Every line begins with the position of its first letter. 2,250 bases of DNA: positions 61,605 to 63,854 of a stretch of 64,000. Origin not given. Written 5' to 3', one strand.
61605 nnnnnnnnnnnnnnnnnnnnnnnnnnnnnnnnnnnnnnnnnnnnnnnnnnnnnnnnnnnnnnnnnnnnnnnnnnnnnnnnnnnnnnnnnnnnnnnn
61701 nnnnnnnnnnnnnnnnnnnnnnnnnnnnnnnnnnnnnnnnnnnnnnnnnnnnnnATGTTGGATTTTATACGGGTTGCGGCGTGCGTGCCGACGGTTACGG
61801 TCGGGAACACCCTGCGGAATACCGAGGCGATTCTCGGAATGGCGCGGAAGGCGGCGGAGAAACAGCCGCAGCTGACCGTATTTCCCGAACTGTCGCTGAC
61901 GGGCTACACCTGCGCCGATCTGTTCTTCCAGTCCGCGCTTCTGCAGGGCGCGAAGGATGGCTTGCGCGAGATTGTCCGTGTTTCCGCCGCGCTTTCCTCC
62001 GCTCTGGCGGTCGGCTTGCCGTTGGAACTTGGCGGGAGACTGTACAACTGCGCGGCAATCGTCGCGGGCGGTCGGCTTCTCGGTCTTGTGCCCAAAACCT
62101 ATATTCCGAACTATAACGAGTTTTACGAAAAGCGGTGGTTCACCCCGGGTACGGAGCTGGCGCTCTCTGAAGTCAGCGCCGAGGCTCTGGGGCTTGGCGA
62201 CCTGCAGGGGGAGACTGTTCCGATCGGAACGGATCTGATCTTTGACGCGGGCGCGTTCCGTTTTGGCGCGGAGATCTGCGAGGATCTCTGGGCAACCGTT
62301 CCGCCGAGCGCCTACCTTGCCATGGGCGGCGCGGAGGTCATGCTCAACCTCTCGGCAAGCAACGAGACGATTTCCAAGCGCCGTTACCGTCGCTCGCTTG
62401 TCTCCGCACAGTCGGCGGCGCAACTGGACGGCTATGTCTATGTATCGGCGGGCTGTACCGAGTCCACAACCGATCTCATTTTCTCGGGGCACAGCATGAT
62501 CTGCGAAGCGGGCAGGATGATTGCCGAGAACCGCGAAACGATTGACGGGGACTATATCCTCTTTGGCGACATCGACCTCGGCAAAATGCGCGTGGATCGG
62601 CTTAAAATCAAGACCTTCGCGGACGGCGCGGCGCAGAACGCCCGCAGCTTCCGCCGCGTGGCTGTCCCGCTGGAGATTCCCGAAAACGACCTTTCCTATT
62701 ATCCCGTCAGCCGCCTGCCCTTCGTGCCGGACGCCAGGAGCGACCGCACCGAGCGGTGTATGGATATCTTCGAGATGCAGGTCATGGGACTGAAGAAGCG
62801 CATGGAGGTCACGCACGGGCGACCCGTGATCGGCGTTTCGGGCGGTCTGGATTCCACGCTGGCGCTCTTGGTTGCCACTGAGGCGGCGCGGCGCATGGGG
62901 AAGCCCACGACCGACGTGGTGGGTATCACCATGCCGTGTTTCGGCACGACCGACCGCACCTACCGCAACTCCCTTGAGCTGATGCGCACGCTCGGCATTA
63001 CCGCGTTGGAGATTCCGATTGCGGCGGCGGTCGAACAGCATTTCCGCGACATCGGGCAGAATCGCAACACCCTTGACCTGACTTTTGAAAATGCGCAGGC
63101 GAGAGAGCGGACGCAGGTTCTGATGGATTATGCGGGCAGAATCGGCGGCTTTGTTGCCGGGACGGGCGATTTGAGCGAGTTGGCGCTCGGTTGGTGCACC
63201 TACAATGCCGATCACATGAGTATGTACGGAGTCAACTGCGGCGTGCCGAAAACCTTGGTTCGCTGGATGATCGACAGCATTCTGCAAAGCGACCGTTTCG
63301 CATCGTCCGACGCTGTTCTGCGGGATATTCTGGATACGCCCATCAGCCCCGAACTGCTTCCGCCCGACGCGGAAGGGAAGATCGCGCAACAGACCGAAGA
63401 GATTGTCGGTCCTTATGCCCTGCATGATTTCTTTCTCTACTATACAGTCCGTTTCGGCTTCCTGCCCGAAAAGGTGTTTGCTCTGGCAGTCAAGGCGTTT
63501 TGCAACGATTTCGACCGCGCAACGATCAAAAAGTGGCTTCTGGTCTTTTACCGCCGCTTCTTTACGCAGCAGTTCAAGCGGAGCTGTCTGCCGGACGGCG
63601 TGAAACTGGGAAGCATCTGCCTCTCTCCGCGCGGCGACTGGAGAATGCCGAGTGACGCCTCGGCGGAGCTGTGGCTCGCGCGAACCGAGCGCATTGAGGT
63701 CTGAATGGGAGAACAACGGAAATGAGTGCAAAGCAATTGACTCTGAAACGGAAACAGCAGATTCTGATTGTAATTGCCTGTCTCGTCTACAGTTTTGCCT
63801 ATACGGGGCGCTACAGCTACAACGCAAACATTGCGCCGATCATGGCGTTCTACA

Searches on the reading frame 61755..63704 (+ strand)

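Call 50: search_protein_families(library=pfam, proteins=[window:61755-63704:+], max_evalue=0.01)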
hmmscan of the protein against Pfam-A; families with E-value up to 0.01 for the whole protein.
window:61755-63704:+ (649 aa): 2 families
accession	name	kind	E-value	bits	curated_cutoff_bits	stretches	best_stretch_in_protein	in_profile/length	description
PF00795.27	CN_hydrolase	-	2.5e-22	79.9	23.2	1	6-279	1-252/256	Carbon-nitrogen hydrolase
PF02540.23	NAD_synthase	-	1.4e-20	73.9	21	1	356-487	20-144/242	NAD synthase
